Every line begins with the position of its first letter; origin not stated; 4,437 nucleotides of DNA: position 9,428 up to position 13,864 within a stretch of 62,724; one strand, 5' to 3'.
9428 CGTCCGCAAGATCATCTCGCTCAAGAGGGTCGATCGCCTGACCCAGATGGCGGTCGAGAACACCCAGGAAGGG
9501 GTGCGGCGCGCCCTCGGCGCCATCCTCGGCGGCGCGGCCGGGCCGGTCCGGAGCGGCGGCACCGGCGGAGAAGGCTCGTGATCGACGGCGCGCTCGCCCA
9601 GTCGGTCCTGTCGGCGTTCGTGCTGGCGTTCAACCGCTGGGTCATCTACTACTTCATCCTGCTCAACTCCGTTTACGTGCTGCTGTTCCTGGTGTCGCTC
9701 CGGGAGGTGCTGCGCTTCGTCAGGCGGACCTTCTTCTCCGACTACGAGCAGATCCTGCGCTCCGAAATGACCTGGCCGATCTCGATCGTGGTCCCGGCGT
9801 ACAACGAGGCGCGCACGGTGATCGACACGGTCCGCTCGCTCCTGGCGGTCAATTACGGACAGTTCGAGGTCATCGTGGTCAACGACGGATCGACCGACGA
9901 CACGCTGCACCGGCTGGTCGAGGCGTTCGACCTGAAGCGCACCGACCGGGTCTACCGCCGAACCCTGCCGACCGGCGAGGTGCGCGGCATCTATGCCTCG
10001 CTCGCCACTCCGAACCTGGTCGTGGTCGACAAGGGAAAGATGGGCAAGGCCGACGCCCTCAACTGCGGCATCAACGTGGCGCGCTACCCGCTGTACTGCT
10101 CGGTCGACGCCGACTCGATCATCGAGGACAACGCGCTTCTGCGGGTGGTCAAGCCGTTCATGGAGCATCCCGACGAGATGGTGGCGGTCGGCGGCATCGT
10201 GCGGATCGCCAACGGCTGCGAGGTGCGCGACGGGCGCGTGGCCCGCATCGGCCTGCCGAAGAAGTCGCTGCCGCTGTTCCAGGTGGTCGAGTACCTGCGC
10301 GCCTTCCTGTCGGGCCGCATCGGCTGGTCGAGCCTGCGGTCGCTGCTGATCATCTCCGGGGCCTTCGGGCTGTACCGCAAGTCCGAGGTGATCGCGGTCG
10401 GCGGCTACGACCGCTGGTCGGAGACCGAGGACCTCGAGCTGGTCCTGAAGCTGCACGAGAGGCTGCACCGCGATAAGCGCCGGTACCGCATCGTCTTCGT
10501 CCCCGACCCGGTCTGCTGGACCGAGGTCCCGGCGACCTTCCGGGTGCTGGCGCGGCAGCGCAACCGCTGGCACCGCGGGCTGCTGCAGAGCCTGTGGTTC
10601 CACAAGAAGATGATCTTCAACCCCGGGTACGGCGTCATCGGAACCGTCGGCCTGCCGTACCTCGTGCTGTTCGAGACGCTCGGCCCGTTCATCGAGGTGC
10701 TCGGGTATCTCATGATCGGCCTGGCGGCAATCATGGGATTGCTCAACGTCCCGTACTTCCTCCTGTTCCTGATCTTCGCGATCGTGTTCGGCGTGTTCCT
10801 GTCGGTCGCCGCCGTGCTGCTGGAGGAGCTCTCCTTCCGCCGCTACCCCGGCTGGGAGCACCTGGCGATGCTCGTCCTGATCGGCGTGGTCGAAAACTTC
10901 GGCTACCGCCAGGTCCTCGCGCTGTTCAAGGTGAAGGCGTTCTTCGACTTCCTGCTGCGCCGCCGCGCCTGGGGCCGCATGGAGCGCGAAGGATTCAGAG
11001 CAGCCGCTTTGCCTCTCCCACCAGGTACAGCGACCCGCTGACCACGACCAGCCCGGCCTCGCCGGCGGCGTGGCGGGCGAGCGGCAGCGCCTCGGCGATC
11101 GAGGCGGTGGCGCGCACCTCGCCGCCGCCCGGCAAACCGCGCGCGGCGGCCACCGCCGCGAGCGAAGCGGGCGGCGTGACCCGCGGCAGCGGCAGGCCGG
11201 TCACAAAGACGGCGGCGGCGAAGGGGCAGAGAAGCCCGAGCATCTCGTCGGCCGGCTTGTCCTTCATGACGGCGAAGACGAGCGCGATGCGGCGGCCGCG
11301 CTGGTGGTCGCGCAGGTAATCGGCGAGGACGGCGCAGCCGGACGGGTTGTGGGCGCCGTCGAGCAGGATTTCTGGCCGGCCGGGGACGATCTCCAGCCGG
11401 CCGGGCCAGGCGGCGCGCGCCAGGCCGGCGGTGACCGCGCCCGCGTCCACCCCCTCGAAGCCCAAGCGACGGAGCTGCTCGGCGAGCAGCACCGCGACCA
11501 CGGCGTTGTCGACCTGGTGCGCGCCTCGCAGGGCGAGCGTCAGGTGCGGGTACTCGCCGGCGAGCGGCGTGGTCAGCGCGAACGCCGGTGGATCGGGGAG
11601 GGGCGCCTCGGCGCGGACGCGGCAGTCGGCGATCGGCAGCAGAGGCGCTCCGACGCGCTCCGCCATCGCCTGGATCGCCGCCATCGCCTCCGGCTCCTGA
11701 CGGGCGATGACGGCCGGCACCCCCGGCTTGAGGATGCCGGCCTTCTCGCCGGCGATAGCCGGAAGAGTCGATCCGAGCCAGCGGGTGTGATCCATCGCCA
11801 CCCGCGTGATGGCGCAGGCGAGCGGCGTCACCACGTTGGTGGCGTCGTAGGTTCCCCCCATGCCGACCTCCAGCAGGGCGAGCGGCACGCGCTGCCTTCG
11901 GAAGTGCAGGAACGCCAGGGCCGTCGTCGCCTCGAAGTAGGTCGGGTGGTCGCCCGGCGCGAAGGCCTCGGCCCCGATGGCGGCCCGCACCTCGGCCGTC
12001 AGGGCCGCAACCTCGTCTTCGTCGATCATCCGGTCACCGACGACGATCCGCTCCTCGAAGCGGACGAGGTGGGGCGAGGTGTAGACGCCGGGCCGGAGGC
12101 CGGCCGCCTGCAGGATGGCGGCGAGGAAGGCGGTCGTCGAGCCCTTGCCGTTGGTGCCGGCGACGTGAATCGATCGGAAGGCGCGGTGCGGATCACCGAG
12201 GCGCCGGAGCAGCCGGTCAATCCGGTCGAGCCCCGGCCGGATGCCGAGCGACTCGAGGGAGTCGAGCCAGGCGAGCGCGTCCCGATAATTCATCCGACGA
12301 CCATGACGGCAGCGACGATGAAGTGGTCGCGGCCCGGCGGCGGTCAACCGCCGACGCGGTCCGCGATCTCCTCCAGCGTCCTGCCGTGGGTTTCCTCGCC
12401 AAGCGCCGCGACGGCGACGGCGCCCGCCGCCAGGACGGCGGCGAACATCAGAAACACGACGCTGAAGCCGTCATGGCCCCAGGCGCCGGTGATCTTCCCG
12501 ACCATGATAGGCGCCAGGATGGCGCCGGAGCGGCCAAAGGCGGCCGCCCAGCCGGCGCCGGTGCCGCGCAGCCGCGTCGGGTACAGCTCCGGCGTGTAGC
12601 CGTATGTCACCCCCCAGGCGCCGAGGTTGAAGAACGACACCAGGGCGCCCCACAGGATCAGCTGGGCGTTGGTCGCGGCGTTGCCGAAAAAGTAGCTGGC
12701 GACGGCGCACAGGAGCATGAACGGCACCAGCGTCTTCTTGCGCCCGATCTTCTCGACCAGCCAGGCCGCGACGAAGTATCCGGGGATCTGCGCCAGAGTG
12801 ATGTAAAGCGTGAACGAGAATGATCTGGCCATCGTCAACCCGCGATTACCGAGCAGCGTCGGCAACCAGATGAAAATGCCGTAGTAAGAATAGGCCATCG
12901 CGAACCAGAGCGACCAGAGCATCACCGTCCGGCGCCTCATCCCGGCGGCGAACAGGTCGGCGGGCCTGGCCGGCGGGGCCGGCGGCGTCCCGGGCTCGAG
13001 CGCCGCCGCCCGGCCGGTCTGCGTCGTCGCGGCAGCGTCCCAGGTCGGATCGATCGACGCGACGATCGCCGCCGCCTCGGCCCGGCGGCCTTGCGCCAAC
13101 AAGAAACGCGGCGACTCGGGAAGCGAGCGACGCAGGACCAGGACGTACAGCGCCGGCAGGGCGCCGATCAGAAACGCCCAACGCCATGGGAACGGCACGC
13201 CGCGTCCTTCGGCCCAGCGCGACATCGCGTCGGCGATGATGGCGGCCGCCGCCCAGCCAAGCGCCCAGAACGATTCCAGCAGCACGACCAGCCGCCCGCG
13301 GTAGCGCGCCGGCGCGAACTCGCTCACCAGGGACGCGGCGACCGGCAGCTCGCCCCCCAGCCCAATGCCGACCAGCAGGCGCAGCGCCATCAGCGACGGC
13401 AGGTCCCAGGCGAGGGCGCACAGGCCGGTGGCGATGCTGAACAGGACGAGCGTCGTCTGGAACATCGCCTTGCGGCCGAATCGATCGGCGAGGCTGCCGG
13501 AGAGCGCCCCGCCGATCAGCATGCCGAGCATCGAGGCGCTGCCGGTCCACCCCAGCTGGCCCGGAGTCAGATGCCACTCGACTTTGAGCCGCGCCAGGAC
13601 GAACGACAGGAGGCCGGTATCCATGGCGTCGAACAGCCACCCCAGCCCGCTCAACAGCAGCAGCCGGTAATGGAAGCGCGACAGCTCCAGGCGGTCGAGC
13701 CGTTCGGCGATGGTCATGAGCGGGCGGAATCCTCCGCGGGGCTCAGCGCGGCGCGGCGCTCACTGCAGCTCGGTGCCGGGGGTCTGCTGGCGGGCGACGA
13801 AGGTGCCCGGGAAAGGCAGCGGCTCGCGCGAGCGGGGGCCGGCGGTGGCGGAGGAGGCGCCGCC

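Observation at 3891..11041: Four-gene synthase-dependent exopolysaccharide operon with non-canonical accessory proteins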

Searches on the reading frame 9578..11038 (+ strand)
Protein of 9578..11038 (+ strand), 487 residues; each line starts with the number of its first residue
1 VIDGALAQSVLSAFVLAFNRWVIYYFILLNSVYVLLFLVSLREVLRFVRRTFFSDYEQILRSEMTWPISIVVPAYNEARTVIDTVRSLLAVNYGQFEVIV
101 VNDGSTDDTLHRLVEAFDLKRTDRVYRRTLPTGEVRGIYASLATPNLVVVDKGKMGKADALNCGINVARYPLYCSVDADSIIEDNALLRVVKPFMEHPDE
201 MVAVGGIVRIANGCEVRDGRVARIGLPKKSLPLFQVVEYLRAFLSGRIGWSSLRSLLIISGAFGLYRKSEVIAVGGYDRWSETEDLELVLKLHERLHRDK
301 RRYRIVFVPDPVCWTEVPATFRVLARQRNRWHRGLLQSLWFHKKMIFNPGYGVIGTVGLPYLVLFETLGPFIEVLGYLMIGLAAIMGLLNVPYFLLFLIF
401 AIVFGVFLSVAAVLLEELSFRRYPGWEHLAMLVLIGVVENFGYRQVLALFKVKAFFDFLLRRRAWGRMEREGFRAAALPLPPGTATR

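Call 10: search_protein_families(library=pfam, proteins=[window:9578-11038:+], max_evalue=0.01)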
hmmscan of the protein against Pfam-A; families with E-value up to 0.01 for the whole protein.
window:9578-11038:+ (487 aa): 7 families
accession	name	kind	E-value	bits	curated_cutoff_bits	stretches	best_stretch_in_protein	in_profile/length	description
PF13641.12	Glyco_tranf_2_3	-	3.1e-23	83.4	27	1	68-334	3-230/230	Glycosyltransferase like family 2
PF00535.33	Glycos_transf_2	-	7.5e-22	78.5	23.3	1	69-209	1-118/168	Glycosyl transferase family 2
PF13632.12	Glyco_trans_2_3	-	1.9e-10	41.3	27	1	234-407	47-197/198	Glycosyl transferase family group 2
PF03142.21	Chitin_synth_2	-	1.5e-08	34.2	27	1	298-405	337-443/527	Chitin synthase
PF10111.15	Glyco_tranf_2_2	-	1.1e-05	25.5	27.3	1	69-124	1-58/276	Glycosyltransferase like family 2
PF13506.12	Glyco_transf_21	-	0.00049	20.1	21.7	1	159-333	20-174/174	Glycosyl transferase family 21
PF02606.20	LpxK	-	0.0068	16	27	1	90-160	123-194/328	Tetraacyldisaccharide-1-P 4'-kinase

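Call 11: search_protein_families(library=ncbifam, proteins=[window:9578-11038:+], max_evalue=0.01)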
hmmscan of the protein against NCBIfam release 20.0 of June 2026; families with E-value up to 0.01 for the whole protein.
window:9578-11038:+ (487 aa): 27 families (the best 25 are shown)
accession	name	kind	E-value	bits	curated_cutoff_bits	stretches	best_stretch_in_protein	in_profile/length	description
TIGR03937.1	PgaC_IcaA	equivalog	1.3e-35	123.1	422.3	2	144-341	99-276/407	poly-beta-1,6-N-acetyl-D-glucosamine synthase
TIGR03111.1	glyc2_xrt_Gpos1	hypoth_equivalog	1.6e-25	89.8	363.95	2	153-423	115-378/439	TIGR03111 family XrtG-associated glycosyltransferase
NF041875.1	EPS_EpsD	equivalog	1.8e-12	47.4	370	1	68-121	1-55/325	exopolysaccharide biosynthesis glycosyltransferase EpsD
TIGR04283.1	glyco_like_mftF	equivalog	3.8e-12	46.3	182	1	68-196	1-98/221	TIGR04283 family arsenosugar biosynthesis glycosyltransferase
TIGR04242.1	nodulat_NodC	equivalog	3.4e-10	39.4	550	1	44-435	26-376/395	chitooligosaccharide synthase NodC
TIGR03030.1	CelA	equivalog_domain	6.9e-10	37.6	699.1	2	264-344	312-386/714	UDP-forming cellulose synthase catalytic subunit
TIGR03469.1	HpnB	hypoth_equivalog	4.4e-09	35.9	379.25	1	50-110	28-89/386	hopene-associated glycosyltransferase HpnB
NF007482.0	PRK10073.1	equivalog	6.2e-08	32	423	1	66-111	6-51/334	glycosyltransferase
NF047683.1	TeichurnBiosyTuaG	equivalog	9.1e-08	32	400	1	68-114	8-54/252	teichuronic acid biosynthesis protein TuaG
NF053846.1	glyco_with_XrtP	equivalog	3e-07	29.5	520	1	48-470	28-437/440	XrtP-associated glycosyltransferase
NF010496.0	PRK13915.1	equivalog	3.8e-07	29.5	262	1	56-112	21-80/307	glucosyl-3-phosphoglycerate synthase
TIGR03965.1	mycofact_glyco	equivalog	5.9e-06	25.4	280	1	65-115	73-125/467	mycofactocin biosynthesis glycosyltransferase MftF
NF058614.1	PPMAGASynPpgS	equivalog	3.5e-05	23.3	370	1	70-115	4-46/226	polyprenyl-phospho-N-acetylgalactosaminyl synthase PpgS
NF053739.1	GlytfEpsEBac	equivalog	4.3e-05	22.6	450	1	68-123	3-57/265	glycosyltransferase EpsE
NF038299.1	EPS_HpsN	equivalog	7.1e-05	21.9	425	1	68-107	3-42/317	hormogonium polysaccharide biosynthesis glycosyltransferase HpsN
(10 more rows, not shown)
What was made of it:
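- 9578..11041 (+): Gene 4: PgaC/IcaA-like processive family-2 glycosyltransferase (synthase and inner-membrane translocation channel); its start overlaps the gene 3 stop (GTGA). Pfam GT2 families hit, and TIGR03937 scores 123 bits against a cut-off of 422 (calls 10, 11).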

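Call 13: search_solved_structures(query=window:9578-11038:+, max_evalue=0.01)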
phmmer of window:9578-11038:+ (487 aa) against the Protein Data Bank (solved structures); distinct sequences matched with E-value up to 0.01: 17.
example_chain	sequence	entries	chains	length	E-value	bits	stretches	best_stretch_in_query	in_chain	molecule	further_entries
2z87_A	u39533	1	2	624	1.4e-07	34.2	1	67-117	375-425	Chondroitin synthase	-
2z86_A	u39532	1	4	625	1.4e-07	34.2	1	67-117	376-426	Chondroitin synthase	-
6p61_A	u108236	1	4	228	3e-05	26.5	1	67-113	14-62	Glycosyltransferase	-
5hea_A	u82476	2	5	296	9.7e-05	24.8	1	68-109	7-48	Putative glycosyltransferase (GalT1)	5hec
7sp6_A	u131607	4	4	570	9.8e-05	24.8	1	14-384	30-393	Hyaluronan synthase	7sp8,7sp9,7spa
8snd_A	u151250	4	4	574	0.0001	24.8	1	14-384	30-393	Hyaluronan synthase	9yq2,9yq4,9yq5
7sp7_A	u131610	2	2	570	0.00012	24.6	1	14-384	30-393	Hyaluronan synthase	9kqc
8snc_A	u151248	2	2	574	0.00012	24.5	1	14-384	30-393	Hyaluronan synthase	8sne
9nye_A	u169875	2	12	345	0.00051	22.4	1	61-130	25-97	Glycosyltransferase sll0501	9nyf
5eke_A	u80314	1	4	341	0.00053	22.4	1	61-129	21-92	Uncharacterized glycosyltransferase sll0501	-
5ekp_C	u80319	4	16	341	0.00056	22.3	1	61-129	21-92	Uncharacterized glycosyltransferase sll0501 | Glycosyltransferase sll0501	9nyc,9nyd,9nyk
9hwj_A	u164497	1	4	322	0.00061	22.2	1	67-121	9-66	Undecaprenyl-phosphate 4-deoxy-4-formamido-L-arabinose transferase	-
9omj_A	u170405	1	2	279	0.0052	19.1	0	66-117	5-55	Glycosyltransferase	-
3bcv_A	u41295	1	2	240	0.0053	19.1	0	67-108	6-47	Putative glycosyltransferase protein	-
9omh_A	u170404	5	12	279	0.0057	19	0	67-117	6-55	Glycosyltransferase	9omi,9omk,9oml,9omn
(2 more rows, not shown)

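Call 54: find_homologous_proteins(query=window:9578-11038:+, max_evalue=1e-10)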
Query window:9578-11038:+ (487 aa): 8000 proteins with E <= 1e-10 among 8000 candidates; the best 120 are listed.
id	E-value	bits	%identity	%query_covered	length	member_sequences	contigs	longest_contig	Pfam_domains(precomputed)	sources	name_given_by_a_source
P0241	9.6e-297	1003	91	100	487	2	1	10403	PF13632.13,PF13641.13,PF03142.22,PF00535.33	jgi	-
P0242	1.1e-290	983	89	100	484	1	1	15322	PF13632.13,PF13641.13,PF03142.22,PF00535.33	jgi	jgi:cellulose synthase/poly-beta-1,6-N-acetylglucosamine synthase-like glycosyltransferase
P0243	3.8e-284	961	88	100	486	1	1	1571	PF13632.13,PF13641.13,PF03142.22,PF00535.33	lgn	-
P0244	1.1e-264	897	82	96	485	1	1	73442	PF13632.13,PF13641.13,PF03142.22,PF00535.33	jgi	jgi:cellulose synthase/poly-beta-1,6-N-acetylglucosamine synthase-like glycosyltransferase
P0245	3.4e-264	895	83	97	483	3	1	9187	PF13632.13,PF13641.13,PF03142.22,PF00535.33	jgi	jgi:cellulose synthase/poly-beta-1,6-N-acetylglucosamine synthase-like glycosyltransferase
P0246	2.5e-263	893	83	97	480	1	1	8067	PF13632.13,PF13641.13,PF03142.22,PF00535.33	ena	-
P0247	8.0e-261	884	82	96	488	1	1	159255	PF13632.13,PF13641.13,PF03142.22,PF00535.33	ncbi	-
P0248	1.2e-259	880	81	96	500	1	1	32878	PF13632.13,PF13641.13,PF03142.22,PF00535.33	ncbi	-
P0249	5.4e-259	878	80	99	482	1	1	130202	PF13632.13,PF13641.13,PF03142.22,PF00535.33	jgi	jgi:cellulose synthase/poly-beta-1,6-N-acetylglucosamine synthase-like glycosyltransferase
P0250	1.2e-258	877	80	97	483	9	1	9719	PF13632.13,PF13641.13,PF03142.22,PF00535.33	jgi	-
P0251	2.1e-258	876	81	96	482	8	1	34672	PF13632.13,PF13641.13,PF03142.22,PF00535.33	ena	-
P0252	1.2e-257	874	80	97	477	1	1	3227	PF13632.13,PF13641.13,PF03142.22,PF00535.33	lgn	-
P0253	2.0e-257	873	79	97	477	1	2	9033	PF13632.13,PF13641.13,PF03142.22,PF00535.33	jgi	jgi:cellulose synthase/poly-beta-1,6-N-acetylglucosamine synthase-like glycosyltransferase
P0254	2.5e-257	873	79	99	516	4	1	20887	PF13632.13,PF13641.13,PF03142.22,PF00535.33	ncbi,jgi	-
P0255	1.4e-256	870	81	98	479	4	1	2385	PF13632.13,PF13641.13,PF03142.22,PF00535.33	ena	-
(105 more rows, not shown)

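Call 80: predict_structure(alignment_id=A5)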
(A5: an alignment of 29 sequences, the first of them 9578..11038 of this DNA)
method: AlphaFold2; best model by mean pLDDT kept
length: 487 residues; sequences in the alignment: 29
mean_pLDDT: 73.0   pTM: 0.70
mean pLDDT of the five models: 73.0, 70.8, 69.8, 67.8, 59.1
residues with pLDDT >= 90: 48; 70-90: 273; 50-70: 106; < 50: 60
segments of 3 or more residues with pLDDT < 50: 51-60, 62-64, 208-212, 246-262, 309-315, 463-472, 481-487
pLDDT, mean of each block of 10 residues (from residue 1): 73 86 84 73 63 47 68 86 84 78 91 93 83 91 91 88 91 80 63 75 62 56 67 72 50 37 74 81 65 82 65 54 75 72 75 67 79 86 86 84 76 65 67 79 79 81 46 52 44
secondary structure, 60 per line:
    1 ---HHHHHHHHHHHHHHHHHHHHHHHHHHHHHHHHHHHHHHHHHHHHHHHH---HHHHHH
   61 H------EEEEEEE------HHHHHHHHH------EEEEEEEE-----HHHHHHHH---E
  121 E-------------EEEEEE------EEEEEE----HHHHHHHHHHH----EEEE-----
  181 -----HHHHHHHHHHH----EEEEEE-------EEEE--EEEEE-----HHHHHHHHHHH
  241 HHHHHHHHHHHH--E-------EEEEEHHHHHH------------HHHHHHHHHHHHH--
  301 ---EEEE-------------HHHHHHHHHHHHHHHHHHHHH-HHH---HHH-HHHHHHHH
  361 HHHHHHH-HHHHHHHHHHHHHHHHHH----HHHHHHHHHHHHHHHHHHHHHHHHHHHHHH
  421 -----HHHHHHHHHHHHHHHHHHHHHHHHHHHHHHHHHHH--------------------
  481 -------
elements in order: H4-51 H55-61 E68-74 H81-89 E96-103 H109-116 E135-140 E147-152 H157-167 E172-175 H186-196 E201-206 E214-217 E220-224 H230-252 E263-267 H268-273 H286-298 E304-307 H321-341 H353-367 H369-386 H391-420 H426-460
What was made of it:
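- The GT2 model has only moderate confidence (pLDDT 73; call 80).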

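Call 83: fold_search(model_id=the predicted structure, library=pdb)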
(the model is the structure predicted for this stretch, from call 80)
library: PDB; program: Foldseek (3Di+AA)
matches with E <= 10: 1001; with E <= 0.001: 219
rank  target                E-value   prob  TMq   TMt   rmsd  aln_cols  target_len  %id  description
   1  7sp9_A                8.1e-12  1.00  0.57  0.56   7.2       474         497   16  Chlorella virus Hyaluronan Synthase in the GlcNAc-primed channel-closed state (released 2022-04-06)
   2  8sne_A                1.0e-11  1.00  0.55  0.55   7.5       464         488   16  Chlorella virus Hyaluronan Synthase bound to GlcA extended GlcNAc primer and UDP (released 2024-05-01)
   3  9yq5_A                1.6e-11  1.00  0.53  0.52   8.0       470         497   16  Chlorella virus hyaluronan synthase bound to an inserted UDP-GlcA (released 2025-12-10)
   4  7sp7_A                1.7e-11  1.00  0.53  0.52  14.0       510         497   15  Chlorella virus hyaluronan synthase inhibited by UDP (released 2022-04-06)
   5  7sp8_A                1.9e-11  1.00  0.55  0.54   8.2       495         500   16  Chlorella virus Hyaluronan Synthase bound to UDP-GlcNAc (released 2022-04-06)
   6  8snc_A                2.0e-11  1.00  0.56  0.55   7.9       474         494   16  Chlorella virus Hyaluronan Synthase bound to GlcA extended GlcNAc primer (released 2024-05-01)
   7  9yq4_A                7.9e-11  1.00  0.46  0.46  15.0       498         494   16  Chlorella virus hyaluronan synthase bound to a proofreading UDP-GlcA (released 2025-12-10)
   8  9yq2_A                8.3e-11  1.00  0.54  0.54   7.7       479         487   17  Chlorella virus hyaluronan synthase bound to DDM (released 2025-12-10)
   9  6yv7_B                1.2e-10  1.00  0.46  0.63  10.9       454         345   16  Mannosyltransferase PcManGT from Pyrobaculum calidifontis (released 2020-07-22)
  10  7sp6_A                1.9e-10  1.00  0.56  0.55   7.0       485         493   16  Chlorella virus hyaluronan synthase (released 2022-04-06)
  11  6yv7_A                6.9e-10  1.00  0.43  0.58  10.1       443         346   18  Mannosyltransferase PcManGT from Pyrobaculum calidifontis (released 2020-07-22)
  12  5ej1_A                2.2e-09  1.00  0.52  0.37   9.1       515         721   16  Pre-translocation state of bacterial cellulose synthase (released 2016-03-30)
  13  9fmv_A                4.7e-09  1.00  0.43  0.29  13.1       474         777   14  Cryo-EM structure of the c-di-GMP-free synthase:pEtN transferase complex (BcsA-Bct-G3) from the E. coli cellulose secr (released 2024-10-16)
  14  9omm_A                6.4e-09  1.00  0.32  0.57   7.1       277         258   17  WrtF fucosyltransferase - tetrasaccharide product (released 2025-10-29)
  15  6p61_B                7.4e-09  1.00  0.30  0.70   5.4       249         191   21  Structure of a Glycosyltransferase from Leptospira borgpetersenii serovar Hardjo-bovis (strain JB197) (released 2019-07-10)
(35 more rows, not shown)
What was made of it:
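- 9578..11041 (+): The model's best match is Chlorella virus hyaluronan synthase, TM-score 0.55-0.57 over about 475 columns (call 83).
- On Processive membrane-embedded GT2 synthases: The model (pLDDT 73) best matches Chlorella virus hyaluronan synthase, TM-score 0.55-0.57, followed by BcsA and chitin synthase (calls 80, 83).
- The model matches full-length Chlorella virus hyaluronan synthase, then BcsA and chitin synthase (call 83).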

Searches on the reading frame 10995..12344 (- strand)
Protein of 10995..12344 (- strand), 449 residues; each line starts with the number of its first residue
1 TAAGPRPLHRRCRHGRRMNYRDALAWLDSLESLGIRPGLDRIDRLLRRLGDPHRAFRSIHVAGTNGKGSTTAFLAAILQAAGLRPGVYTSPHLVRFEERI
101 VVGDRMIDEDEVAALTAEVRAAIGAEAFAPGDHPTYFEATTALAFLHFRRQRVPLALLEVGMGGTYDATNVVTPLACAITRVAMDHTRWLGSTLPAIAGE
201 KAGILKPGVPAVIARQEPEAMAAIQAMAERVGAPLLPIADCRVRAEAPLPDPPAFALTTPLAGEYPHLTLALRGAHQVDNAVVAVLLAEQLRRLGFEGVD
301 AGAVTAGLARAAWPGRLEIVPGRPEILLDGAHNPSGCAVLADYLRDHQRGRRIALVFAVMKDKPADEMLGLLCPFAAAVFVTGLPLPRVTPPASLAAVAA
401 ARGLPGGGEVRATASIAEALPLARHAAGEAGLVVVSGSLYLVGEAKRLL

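Call 82: search_protein_families(library=pfam, proteins=[window:10995-12344:-], max_evalue=0.00001)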
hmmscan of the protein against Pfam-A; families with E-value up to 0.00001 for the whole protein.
window:10995-12344:- (449 aa): 2 families
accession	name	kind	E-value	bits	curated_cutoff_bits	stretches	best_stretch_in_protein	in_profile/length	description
PF02875.26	Mur_ligase_C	-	9.1e-17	62.5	28.4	1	315-438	1-126/127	Mur ligase, glutamate ligase domain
PF08245.18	Mur_ligase_M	-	4.5e-08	33.7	24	1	61-287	1-199/200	Mur ligase middle domain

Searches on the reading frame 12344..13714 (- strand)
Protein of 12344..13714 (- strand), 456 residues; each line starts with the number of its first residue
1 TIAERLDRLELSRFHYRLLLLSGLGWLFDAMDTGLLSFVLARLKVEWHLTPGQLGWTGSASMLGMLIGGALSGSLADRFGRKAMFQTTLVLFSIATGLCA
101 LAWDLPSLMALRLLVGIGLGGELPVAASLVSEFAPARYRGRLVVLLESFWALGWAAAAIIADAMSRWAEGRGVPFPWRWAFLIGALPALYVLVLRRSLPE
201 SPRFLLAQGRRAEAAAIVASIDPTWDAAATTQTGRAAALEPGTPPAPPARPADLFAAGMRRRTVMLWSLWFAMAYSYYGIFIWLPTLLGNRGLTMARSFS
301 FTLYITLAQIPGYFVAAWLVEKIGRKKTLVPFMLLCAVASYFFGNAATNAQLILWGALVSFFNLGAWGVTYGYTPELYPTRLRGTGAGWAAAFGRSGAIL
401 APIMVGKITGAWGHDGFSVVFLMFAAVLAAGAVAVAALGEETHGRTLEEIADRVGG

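Call 82: search_protein_families(library=pfam, proteins=[window:12344-13714:-], max_evalue=0.00001)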
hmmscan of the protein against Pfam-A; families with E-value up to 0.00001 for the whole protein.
window:12344-13714:- (456 aa): 2 families
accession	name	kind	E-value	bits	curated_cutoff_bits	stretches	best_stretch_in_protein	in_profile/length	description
PF00083.30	Sugar_tr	-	1.4e-51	176.2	22.3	1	53-451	47-449/452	Sugar (and other) transporter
PF07690.21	MFS_1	-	5.6e-45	154.2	33.4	2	27-306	6-249/347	Major Facilitator Superfamily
